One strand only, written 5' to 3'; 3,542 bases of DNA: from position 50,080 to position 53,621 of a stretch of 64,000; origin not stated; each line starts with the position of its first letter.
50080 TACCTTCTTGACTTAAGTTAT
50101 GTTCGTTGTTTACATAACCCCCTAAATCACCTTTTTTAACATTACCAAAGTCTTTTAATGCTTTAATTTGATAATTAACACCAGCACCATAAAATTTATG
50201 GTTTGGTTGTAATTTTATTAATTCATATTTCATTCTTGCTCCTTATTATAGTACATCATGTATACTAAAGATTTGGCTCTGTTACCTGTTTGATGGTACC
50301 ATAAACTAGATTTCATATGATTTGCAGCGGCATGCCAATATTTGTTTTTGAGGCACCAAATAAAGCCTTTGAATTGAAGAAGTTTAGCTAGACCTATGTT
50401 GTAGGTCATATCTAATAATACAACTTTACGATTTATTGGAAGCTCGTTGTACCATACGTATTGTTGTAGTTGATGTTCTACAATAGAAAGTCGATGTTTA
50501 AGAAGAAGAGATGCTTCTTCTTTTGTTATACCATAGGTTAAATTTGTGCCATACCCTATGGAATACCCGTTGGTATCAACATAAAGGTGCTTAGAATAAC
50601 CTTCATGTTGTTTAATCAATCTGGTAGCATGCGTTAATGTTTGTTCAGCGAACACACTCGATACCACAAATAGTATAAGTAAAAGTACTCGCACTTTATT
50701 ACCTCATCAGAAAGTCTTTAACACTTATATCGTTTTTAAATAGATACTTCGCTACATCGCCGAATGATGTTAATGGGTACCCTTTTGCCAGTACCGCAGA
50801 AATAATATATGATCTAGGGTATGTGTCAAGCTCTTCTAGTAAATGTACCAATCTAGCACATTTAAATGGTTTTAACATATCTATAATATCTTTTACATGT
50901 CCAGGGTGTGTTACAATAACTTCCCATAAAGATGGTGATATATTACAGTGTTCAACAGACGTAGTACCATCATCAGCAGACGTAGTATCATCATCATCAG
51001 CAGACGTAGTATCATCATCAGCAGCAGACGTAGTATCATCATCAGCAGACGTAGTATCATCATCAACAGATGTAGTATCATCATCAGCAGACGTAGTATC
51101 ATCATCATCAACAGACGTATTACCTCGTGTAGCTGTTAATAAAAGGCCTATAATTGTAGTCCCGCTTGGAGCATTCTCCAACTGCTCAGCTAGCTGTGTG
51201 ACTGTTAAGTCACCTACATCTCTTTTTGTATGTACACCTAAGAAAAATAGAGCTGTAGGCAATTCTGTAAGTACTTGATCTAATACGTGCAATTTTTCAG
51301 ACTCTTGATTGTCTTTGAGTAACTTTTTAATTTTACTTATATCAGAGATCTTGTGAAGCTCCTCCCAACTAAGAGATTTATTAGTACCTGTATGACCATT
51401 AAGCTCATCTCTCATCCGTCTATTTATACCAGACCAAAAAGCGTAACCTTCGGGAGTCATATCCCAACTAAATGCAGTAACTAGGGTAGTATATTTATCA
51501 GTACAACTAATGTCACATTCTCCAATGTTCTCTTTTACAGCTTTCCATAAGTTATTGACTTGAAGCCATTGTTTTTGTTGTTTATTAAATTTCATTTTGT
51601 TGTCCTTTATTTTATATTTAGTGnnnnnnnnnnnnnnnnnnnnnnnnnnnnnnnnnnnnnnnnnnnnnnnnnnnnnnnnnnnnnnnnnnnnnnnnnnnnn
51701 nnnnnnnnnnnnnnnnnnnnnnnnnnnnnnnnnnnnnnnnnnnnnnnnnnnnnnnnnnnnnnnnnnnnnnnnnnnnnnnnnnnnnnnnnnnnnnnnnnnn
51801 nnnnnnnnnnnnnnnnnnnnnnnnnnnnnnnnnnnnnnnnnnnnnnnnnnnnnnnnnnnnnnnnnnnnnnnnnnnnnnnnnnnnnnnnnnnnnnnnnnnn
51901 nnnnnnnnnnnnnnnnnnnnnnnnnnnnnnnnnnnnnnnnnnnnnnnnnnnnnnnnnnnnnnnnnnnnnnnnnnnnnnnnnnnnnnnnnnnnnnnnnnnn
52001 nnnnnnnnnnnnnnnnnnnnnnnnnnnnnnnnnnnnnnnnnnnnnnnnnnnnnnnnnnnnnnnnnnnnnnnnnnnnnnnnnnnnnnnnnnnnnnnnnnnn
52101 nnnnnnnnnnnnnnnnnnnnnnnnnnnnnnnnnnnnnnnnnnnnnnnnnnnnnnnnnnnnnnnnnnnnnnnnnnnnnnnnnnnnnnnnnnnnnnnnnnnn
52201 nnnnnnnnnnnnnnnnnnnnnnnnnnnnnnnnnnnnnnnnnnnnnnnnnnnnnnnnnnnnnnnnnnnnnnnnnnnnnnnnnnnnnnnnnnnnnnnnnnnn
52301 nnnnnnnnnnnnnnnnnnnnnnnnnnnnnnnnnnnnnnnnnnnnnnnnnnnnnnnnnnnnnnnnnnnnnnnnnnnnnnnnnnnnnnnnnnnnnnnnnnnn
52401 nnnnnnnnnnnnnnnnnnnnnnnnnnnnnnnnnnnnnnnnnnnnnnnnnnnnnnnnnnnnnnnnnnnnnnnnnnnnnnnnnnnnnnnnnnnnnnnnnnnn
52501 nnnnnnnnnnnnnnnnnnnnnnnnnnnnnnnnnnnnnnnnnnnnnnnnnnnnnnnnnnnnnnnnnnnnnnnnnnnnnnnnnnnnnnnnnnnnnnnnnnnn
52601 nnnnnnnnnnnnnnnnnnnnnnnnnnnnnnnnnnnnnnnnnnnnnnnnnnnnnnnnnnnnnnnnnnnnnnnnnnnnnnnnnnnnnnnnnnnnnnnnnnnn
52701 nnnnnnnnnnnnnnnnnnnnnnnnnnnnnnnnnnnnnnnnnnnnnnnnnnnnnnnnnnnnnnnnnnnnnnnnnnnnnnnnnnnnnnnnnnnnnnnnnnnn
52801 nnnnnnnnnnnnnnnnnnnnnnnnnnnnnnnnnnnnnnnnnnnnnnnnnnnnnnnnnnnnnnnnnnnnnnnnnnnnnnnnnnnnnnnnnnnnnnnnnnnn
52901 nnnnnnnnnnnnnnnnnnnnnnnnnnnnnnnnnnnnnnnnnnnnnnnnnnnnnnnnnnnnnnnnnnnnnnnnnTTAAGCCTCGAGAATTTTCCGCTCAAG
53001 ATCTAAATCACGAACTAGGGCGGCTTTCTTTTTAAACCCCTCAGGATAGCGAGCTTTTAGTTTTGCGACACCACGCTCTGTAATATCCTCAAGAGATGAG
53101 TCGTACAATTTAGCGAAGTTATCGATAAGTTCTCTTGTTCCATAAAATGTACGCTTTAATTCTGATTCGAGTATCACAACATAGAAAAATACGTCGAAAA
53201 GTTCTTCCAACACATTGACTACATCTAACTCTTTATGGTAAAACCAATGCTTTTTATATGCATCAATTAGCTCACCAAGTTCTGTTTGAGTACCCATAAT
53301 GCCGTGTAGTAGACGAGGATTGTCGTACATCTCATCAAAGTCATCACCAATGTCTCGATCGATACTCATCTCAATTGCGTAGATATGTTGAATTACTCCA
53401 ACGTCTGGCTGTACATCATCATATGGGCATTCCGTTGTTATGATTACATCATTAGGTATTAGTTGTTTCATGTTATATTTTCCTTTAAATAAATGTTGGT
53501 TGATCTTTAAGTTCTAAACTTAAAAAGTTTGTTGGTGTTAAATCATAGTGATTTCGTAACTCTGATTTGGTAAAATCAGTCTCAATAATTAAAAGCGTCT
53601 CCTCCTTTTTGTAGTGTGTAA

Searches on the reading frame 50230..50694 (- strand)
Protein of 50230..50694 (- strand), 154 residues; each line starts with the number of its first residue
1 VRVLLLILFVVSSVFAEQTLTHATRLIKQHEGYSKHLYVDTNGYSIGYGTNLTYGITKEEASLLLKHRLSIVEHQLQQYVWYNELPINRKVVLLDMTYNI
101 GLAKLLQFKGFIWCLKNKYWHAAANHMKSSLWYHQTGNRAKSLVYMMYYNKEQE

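Call 72: search_protein_families(library=pfam, proteins=[window:50230-50694:-], max_evalue=0.001)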
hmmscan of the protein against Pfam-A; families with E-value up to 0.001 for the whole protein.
window:50230-50694:- (154 aa): 1 family
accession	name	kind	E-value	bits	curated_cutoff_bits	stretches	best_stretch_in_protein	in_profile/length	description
PF00959.24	Phage_lysozyme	-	1.8e-10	41.7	22.3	1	28-144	1-119/125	Phage lysozyme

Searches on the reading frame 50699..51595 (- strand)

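Call 45: search_protein_families(library=phrogs, proteins=[window:50699-51595:-], max_evalue=0.00001)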
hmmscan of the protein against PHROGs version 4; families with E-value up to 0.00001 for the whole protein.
window:50699-51595:- (298 aa): 1 family
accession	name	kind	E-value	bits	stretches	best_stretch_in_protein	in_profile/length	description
phrog_16354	-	unknown function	4.4e-07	31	1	26-62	36-72/76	-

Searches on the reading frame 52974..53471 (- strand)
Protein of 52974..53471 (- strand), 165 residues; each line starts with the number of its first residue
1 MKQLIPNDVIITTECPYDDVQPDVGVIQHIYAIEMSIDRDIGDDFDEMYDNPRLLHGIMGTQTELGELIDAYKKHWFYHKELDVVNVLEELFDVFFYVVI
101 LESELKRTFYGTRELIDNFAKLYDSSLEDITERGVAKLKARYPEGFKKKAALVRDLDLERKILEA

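Call 72: search_protein_families(library=pfam, proteins=[window:52974-53471:-], max_evalue=0.001)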
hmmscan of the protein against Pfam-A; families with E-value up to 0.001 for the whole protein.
window:52974-53471:- (165 aa): 1 family
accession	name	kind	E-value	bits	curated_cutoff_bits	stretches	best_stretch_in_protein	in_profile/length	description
PF08761.16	dUTPase_2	-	0.0001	23.1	22.9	1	58-159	33-139/162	dUTPase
